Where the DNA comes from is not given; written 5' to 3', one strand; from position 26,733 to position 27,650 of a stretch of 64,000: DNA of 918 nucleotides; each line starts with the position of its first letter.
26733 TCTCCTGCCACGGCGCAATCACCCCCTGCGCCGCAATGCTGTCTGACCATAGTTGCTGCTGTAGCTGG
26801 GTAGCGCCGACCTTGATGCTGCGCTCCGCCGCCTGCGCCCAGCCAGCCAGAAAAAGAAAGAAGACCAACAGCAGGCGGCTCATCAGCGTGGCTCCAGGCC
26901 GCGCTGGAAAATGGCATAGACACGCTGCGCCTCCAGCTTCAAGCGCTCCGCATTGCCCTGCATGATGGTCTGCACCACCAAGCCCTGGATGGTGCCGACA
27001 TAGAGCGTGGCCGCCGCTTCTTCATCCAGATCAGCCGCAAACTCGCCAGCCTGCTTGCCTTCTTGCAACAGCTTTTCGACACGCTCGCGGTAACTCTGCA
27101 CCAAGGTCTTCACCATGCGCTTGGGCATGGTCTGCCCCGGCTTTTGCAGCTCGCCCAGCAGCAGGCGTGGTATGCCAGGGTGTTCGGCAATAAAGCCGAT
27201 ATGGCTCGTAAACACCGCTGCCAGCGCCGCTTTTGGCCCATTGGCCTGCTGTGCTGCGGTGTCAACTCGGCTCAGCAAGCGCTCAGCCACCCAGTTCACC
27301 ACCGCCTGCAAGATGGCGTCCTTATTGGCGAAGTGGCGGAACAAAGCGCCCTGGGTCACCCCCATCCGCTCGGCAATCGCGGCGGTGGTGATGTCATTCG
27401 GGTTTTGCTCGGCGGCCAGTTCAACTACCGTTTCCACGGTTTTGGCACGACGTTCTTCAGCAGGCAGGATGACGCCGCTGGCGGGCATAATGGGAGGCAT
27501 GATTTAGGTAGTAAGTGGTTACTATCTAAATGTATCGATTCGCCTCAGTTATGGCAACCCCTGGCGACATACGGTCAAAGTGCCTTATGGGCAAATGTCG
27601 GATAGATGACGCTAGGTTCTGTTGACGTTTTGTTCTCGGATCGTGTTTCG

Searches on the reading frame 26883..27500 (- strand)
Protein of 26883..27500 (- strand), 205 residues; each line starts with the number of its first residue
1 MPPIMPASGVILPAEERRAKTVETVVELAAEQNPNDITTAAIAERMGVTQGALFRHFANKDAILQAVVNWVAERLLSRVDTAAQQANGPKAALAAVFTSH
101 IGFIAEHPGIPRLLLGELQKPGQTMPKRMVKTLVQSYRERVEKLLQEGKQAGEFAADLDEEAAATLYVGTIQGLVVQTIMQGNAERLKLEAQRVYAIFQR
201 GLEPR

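Call 16: search_protein_families(library=pfam, proteins=[window:26883-27500:-])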
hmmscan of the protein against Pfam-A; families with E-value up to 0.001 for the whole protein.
window:26883-27500:- (205 aa): 9 families
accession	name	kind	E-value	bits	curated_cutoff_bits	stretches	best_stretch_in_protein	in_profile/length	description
PF00440.29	TetR_N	-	1.3e-11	44.6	24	1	26-67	6-47/47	Bacterial regulatory proteins, tetR family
PF08359.16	TetR_C_4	-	3.6e-08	34.1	21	1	74-198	7-130/133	YsiA-like protein, C-terminal region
PF16925.10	TetR_C_13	-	3.7e-07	30.9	27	1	129-188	44-103/109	Tetracyclin repressor-like, C-terminal domain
PF17932.6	TetR_C_24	-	2e-06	28.5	26.4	1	89-173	4-86/114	Tetracyclin repressor-like, C-terminal domain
PF17938.6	TetR_C_29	-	1.3e-05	25.7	26.2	1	89-162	1-75/119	Tetracyclin repressor-like, C-terminal domain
PF21597.2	TetR_C_43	-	9.5e-05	23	27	1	89-203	2-104/105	Transcriptional regulator SbtR-like, C-terminal domain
PF16859.10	TetR_C_11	-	0.00015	22.5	32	1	93-171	11-90/113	Tetracyclin repressor-like, C-terminal domain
PF17922.6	TetR_C_17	-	0.00034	21.3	26.1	1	135-183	46-94/100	Tetracyclin repressor-like, C-terminal domain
PF13977.11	TetR_C_6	-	0.00051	20.6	27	1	135-191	48-101/115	BetI-type transcriptional repressor, C-terminal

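Call 76: find_encoding_contigs(protein=window:26883-27500:-, flank=4000, max_places=4)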
Protein window:26883-27500:- (205 aa): no gene with exactly this product is on record in the collection.
